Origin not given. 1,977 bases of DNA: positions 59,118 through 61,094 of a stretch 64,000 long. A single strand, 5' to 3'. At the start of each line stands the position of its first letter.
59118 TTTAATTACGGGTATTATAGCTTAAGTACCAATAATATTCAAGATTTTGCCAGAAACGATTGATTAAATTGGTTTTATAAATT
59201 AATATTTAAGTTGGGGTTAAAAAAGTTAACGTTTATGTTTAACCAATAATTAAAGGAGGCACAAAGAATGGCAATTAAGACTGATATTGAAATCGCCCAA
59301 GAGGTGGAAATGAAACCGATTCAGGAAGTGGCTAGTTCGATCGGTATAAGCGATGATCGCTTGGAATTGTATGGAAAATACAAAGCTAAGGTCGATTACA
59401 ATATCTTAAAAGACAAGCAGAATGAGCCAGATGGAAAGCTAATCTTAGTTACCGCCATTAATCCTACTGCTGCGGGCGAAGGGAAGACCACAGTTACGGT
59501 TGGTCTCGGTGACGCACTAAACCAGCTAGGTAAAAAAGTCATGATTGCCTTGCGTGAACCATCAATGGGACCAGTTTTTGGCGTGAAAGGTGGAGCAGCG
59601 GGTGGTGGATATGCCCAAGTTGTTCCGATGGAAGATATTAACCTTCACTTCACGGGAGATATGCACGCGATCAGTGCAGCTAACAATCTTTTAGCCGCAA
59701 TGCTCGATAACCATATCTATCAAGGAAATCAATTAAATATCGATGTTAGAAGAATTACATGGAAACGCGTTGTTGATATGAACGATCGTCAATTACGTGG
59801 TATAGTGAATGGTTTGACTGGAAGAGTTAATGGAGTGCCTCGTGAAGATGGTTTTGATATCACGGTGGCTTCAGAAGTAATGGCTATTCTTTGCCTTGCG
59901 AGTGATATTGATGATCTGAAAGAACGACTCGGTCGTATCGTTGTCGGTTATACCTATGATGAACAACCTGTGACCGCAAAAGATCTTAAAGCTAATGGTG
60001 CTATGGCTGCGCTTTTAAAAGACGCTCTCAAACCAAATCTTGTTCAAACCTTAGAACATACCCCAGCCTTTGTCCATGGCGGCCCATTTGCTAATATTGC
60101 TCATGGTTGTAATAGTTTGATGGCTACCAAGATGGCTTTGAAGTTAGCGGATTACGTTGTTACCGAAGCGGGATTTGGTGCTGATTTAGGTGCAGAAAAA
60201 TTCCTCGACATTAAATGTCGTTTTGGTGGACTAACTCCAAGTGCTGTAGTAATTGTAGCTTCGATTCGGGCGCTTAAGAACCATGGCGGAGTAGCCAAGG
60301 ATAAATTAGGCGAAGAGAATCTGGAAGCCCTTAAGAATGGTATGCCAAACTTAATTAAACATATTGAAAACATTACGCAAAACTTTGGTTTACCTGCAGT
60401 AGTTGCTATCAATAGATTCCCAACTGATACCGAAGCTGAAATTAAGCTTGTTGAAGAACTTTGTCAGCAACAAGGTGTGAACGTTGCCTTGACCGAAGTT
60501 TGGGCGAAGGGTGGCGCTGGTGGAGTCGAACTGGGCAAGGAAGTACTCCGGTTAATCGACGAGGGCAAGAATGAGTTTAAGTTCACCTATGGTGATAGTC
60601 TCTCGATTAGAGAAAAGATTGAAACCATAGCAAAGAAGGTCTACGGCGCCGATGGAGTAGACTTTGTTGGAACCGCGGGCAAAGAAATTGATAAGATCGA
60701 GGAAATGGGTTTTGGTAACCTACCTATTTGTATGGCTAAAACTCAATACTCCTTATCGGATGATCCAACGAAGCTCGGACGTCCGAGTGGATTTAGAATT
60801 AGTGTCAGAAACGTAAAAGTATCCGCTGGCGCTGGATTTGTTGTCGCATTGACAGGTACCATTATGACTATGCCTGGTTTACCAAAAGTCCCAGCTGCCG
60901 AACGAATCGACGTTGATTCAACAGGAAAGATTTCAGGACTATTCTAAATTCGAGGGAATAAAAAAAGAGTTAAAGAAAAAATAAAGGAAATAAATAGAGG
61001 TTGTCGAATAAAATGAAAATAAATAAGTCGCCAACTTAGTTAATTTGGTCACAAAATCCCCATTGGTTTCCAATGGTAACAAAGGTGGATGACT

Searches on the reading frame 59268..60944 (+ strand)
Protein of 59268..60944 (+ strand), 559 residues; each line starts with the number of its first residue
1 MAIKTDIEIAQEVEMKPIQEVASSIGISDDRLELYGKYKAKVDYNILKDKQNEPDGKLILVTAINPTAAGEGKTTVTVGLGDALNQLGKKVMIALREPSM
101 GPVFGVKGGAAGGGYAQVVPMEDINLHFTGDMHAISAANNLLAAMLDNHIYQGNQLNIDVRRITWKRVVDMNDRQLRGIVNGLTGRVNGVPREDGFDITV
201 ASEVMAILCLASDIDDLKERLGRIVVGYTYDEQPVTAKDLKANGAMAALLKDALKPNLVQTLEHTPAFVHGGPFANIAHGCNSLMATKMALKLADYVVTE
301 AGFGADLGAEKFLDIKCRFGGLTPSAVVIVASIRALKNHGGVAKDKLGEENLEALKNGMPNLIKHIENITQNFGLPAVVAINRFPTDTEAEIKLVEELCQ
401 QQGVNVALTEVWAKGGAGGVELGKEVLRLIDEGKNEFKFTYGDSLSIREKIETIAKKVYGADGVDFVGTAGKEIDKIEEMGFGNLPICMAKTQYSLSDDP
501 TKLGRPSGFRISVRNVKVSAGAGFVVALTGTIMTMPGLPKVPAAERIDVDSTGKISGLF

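Call 39: search_protein_families(library=pfam, proteins=[window:59268-60944:+], max_evalue=0.00001)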
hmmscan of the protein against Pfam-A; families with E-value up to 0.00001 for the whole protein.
window:59268-60944:+ (559 aa): 1 family
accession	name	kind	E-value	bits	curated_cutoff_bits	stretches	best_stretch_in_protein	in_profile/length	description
PF01268.25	FTHFS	-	6.6e-282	936.2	27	1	4-559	1-556/556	Formate--tetrahydrofolate ligase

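Call 72: find_encoding_contigs(protein=window:59268-60944:+, flank=10000, max_places=2)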
Protein window:59268-60944:+ (559 aa): no gene with exactly this product is on record in the collection.
